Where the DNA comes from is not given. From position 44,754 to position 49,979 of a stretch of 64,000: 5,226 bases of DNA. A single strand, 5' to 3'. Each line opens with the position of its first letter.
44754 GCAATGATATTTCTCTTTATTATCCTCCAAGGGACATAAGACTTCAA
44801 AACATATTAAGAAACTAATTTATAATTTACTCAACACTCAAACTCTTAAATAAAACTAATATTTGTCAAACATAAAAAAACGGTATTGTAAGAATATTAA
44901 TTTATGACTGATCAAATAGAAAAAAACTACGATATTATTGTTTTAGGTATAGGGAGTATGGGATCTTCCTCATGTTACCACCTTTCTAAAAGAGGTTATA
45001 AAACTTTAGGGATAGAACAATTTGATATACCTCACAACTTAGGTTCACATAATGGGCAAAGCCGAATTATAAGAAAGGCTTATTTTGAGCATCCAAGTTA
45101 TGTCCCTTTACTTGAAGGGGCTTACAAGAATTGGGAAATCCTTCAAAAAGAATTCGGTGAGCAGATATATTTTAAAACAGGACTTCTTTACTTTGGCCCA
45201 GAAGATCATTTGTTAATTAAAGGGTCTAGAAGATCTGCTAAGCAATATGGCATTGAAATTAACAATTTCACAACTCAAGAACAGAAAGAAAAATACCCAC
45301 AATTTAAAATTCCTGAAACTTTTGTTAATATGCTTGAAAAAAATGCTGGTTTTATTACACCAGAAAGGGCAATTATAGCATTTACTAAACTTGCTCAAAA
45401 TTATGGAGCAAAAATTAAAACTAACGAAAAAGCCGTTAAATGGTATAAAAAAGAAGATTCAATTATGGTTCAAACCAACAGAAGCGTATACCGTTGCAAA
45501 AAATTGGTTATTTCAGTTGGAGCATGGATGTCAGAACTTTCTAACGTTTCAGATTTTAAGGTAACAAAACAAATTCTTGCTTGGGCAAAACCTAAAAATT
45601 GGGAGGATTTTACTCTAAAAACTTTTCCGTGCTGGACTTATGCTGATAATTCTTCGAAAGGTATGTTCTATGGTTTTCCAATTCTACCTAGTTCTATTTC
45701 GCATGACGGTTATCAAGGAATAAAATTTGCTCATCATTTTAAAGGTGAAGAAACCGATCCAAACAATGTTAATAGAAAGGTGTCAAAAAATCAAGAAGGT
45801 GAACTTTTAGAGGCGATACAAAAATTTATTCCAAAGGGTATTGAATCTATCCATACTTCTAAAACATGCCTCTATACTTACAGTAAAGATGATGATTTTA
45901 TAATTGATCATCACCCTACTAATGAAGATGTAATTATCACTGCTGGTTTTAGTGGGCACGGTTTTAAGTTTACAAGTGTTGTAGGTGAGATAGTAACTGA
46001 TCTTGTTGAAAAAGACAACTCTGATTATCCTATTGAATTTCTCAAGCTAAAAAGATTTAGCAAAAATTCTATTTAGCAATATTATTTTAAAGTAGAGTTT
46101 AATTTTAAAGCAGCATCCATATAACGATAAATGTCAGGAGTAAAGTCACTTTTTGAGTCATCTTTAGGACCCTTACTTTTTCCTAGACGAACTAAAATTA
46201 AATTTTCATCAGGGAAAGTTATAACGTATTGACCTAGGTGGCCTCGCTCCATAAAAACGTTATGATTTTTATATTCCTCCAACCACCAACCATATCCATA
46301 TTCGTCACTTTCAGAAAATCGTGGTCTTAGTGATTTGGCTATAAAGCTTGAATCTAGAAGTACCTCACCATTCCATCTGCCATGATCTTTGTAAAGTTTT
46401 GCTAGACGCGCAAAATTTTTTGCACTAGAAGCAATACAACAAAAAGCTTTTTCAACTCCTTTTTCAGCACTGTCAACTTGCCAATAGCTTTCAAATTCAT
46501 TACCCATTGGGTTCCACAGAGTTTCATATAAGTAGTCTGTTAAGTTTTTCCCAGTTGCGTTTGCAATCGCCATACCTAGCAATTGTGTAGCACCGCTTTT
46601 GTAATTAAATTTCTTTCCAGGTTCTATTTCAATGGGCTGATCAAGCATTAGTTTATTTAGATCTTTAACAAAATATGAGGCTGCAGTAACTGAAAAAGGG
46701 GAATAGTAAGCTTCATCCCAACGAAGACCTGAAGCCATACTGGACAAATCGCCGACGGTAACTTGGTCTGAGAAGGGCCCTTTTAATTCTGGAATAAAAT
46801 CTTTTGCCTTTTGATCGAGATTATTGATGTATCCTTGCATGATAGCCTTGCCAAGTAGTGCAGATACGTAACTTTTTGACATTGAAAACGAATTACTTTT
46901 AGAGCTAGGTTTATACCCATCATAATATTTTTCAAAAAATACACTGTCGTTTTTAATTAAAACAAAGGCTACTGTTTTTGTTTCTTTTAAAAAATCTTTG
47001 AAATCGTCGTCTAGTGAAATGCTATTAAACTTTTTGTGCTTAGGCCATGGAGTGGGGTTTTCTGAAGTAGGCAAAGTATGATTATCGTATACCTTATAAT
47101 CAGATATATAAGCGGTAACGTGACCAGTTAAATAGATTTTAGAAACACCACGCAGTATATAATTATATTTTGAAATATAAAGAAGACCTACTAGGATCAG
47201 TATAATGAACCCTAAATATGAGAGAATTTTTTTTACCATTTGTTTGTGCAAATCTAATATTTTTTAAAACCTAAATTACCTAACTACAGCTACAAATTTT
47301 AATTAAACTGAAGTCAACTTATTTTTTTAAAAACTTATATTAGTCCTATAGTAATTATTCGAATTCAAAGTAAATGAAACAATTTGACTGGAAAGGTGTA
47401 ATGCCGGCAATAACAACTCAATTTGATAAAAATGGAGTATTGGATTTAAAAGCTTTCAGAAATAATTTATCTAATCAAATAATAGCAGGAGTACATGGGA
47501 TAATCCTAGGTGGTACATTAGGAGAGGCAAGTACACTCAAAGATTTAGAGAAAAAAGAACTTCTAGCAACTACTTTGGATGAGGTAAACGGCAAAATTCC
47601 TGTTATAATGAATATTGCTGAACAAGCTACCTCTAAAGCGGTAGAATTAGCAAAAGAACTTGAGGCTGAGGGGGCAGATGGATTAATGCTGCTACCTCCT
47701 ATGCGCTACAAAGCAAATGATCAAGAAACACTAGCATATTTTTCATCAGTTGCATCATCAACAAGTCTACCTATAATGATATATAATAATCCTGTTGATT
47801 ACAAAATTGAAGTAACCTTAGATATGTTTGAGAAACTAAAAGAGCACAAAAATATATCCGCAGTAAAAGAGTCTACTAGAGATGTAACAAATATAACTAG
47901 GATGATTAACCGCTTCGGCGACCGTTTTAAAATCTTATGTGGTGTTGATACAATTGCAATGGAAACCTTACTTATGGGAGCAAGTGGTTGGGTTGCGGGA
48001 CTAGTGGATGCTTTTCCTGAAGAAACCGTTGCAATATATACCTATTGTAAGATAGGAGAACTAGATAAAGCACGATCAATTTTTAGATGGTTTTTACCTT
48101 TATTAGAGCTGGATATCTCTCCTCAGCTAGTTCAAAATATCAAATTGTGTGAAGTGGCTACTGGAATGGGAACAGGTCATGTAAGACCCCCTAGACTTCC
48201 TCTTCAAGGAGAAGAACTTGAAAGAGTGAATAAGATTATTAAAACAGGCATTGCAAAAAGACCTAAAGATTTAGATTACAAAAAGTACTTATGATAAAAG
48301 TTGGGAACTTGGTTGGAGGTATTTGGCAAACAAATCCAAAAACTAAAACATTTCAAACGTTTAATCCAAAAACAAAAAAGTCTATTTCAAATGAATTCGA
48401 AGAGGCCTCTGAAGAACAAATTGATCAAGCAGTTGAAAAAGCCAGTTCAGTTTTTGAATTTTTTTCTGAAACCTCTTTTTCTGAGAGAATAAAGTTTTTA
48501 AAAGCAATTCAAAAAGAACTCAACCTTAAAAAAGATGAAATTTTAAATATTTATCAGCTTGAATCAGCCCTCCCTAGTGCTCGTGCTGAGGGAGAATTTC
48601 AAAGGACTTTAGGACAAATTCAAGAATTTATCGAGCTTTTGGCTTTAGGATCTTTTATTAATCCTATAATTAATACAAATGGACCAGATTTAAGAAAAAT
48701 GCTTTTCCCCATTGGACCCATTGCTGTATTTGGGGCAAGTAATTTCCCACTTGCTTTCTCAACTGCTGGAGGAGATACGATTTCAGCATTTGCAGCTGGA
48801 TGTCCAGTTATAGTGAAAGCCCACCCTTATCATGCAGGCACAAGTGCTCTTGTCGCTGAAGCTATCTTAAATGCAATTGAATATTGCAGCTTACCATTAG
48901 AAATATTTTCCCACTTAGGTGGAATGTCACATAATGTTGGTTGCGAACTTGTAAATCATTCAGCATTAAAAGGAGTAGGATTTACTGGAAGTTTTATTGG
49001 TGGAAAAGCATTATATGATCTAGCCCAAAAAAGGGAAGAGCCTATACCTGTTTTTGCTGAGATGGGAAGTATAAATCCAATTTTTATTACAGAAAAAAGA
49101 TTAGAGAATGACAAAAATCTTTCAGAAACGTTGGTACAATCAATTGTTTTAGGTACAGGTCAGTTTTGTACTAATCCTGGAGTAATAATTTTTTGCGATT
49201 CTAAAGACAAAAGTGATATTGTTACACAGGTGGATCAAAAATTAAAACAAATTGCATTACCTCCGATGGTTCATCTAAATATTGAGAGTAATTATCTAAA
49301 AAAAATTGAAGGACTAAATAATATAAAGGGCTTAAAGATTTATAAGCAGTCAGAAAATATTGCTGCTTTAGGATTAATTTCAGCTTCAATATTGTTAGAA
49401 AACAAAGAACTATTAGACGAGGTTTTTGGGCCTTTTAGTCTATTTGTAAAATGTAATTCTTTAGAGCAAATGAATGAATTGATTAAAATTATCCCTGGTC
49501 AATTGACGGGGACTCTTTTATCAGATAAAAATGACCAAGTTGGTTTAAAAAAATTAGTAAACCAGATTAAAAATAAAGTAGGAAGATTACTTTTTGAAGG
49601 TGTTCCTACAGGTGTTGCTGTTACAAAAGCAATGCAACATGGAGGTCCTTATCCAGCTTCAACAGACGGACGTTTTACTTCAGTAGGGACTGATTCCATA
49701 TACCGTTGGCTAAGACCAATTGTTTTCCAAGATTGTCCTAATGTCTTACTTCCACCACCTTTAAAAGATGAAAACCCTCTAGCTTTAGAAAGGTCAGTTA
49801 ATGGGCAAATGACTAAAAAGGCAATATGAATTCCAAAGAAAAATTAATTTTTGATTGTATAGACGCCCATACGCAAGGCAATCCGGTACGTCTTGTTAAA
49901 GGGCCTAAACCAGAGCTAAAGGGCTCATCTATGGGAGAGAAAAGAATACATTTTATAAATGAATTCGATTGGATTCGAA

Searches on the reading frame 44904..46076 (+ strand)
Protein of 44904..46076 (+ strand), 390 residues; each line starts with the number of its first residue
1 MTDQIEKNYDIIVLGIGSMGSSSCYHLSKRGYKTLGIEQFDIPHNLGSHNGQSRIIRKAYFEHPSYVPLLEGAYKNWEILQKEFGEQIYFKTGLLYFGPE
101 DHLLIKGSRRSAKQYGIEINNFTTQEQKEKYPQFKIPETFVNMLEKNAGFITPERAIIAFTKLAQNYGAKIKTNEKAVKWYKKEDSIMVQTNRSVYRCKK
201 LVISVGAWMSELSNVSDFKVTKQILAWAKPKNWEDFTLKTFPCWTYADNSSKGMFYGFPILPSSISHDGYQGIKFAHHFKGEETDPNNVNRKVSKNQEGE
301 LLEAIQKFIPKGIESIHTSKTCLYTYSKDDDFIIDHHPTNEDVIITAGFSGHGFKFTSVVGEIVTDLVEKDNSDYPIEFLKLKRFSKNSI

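Call 40: search_protein_families(library=pfam, max_evalue=0.001, proteins=[window:44904-46076:+])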
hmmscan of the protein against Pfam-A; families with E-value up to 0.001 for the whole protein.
window:44904-46076:+ (390 aa): 2 families
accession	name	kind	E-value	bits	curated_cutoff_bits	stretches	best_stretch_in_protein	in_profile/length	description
PF01266.30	DAO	-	3.5e-38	132.5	27.9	1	10-367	1-353/353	FAD dependent oxidoreductase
PF13738.12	Pyr_redox_3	-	0.0003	20.6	30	1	113-236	37-162/305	Pyridine nucleotide-disulphide oxidoreductase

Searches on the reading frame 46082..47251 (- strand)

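Call 40: search_protein_families(library=pfam, max_evalue=0.001, proteins=[window:46082-47251:-])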
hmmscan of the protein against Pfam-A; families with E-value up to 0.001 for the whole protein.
window:46082-47251:- (389 aa): 1 family
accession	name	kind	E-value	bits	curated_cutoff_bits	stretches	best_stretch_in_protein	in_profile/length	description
PF00144.29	Beta-lactamase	-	2.8e-30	106.1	27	1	81-368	2-319/329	Beta-lactamase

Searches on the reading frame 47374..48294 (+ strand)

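Call 40: search_protein_families(library=pfam, max_evalue=0.001, proteins=[window:47374-48294:+])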
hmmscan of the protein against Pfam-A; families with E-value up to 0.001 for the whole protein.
window:47374-48294:+ (306 aa): 1 family
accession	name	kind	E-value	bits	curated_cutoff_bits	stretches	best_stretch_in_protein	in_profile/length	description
PF00701.28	DHDPS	-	2.5e-59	200.8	22.1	1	7-290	3-287/289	Dihydrodipicolinate synthetase family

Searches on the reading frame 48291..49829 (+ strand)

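Call 40: search_protein_families(library=pfam, max_evalue=0.001, proteins=[window:48291-49829:+])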
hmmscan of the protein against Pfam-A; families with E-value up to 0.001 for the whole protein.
window:48291-49829:+ (512 aa): 1 family
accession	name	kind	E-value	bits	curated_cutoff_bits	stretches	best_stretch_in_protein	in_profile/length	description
PF00171.27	Aldedh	-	4e-40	138.2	23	1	15-407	4-398/461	Aldehyde dehydrogenase family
